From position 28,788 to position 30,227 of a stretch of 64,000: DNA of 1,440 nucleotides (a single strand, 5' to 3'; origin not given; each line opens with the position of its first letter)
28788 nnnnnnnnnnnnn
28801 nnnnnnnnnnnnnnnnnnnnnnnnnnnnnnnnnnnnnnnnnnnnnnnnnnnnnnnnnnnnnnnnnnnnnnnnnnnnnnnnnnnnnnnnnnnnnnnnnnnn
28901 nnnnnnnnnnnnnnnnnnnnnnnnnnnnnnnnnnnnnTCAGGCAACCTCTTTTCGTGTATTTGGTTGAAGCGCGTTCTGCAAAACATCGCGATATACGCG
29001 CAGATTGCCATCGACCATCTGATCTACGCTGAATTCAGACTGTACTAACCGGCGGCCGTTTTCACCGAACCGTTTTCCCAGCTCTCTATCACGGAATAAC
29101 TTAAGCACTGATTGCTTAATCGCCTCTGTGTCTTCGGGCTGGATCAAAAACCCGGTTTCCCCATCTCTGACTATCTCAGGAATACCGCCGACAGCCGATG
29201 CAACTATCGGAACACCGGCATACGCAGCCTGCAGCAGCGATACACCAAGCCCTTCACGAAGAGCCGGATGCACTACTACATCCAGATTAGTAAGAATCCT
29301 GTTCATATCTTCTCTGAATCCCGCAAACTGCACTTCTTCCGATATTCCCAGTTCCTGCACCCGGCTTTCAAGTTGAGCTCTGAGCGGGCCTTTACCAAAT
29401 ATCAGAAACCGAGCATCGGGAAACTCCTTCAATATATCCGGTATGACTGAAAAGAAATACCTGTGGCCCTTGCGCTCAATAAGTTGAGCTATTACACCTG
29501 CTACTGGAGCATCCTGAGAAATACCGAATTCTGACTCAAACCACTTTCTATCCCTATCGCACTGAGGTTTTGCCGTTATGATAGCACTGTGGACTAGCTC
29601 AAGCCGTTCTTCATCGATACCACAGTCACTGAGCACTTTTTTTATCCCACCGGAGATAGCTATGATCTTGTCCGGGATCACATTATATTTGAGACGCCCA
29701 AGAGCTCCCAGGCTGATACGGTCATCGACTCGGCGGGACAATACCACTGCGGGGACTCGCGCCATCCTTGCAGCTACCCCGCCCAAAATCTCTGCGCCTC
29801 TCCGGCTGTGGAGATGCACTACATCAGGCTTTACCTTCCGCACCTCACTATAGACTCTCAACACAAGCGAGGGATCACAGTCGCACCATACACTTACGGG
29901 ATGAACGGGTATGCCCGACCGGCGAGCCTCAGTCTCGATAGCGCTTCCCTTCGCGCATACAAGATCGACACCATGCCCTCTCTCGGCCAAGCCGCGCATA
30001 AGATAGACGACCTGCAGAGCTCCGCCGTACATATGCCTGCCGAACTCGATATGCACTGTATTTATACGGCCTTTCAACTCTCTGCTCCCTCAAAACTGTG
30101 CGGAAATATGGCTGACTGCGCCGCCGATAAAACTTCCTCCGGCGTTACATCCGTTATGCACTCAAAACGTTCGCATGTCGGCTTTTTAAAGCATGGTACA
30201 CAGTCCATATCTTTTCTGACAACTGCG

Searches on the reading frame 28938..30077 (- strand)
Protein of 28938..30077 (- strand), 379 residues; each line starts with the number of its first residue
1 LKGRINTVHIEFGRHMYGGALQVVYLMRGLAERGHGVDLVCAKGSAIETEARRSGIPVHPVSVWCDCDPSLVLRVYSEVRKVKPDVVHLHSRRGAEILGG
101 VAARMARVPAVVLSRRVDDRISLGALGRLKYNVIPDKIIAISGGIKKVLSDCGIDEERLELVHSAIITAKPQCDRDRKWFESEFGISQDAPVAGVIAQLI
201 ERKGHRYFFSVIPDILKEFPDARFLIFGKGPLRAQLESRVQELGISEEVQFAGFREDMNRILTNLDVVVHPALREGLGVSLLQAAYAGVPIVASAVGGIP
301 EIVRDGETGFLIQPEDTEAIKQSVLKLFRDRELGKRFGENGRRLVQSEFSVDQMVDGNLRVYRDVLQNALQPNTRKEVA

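Call 104: search_protein_families(library=pfam, proteins=[window:28938-30077:-], max_evalue=0.00001)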
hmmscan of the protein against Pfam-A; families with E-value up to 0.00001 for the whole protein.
window:28938-30077:- (379 aa): 6 families
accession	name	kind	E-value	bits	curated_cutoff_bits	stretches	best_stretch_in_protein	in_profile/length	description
PF00534.26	Glycos_transf_1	-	2e-40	138.5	26.4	1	183-343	8-171/172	Glycosyl transferases group 1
PF13692.12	Glyco_trans_1_4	-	1.9e-36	125.9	27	1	191-330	2-142/142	Glycosyl transferases group 1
PF13439.12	Glyco_transf_4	-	6.7e-16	59.2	28.5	1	18-168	3-168/170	Glycosyltransferase Family 4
PF13579.12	Glyco_trans_4_4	-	5.9e-11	43.4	29.7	1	18-118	2-105/158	Glycosyl transferase 4-like domain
PF13477.12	Glyco_trans_4_2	-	5.2e-09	36.8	23.4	1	26-115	16-106/139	Glycosyl transferase 4-like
PF20706.3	GT4-conflict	-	9.8e-08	31.8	26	1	203-306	212-323/385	Family 4 Glycosyltransferase in conflict systems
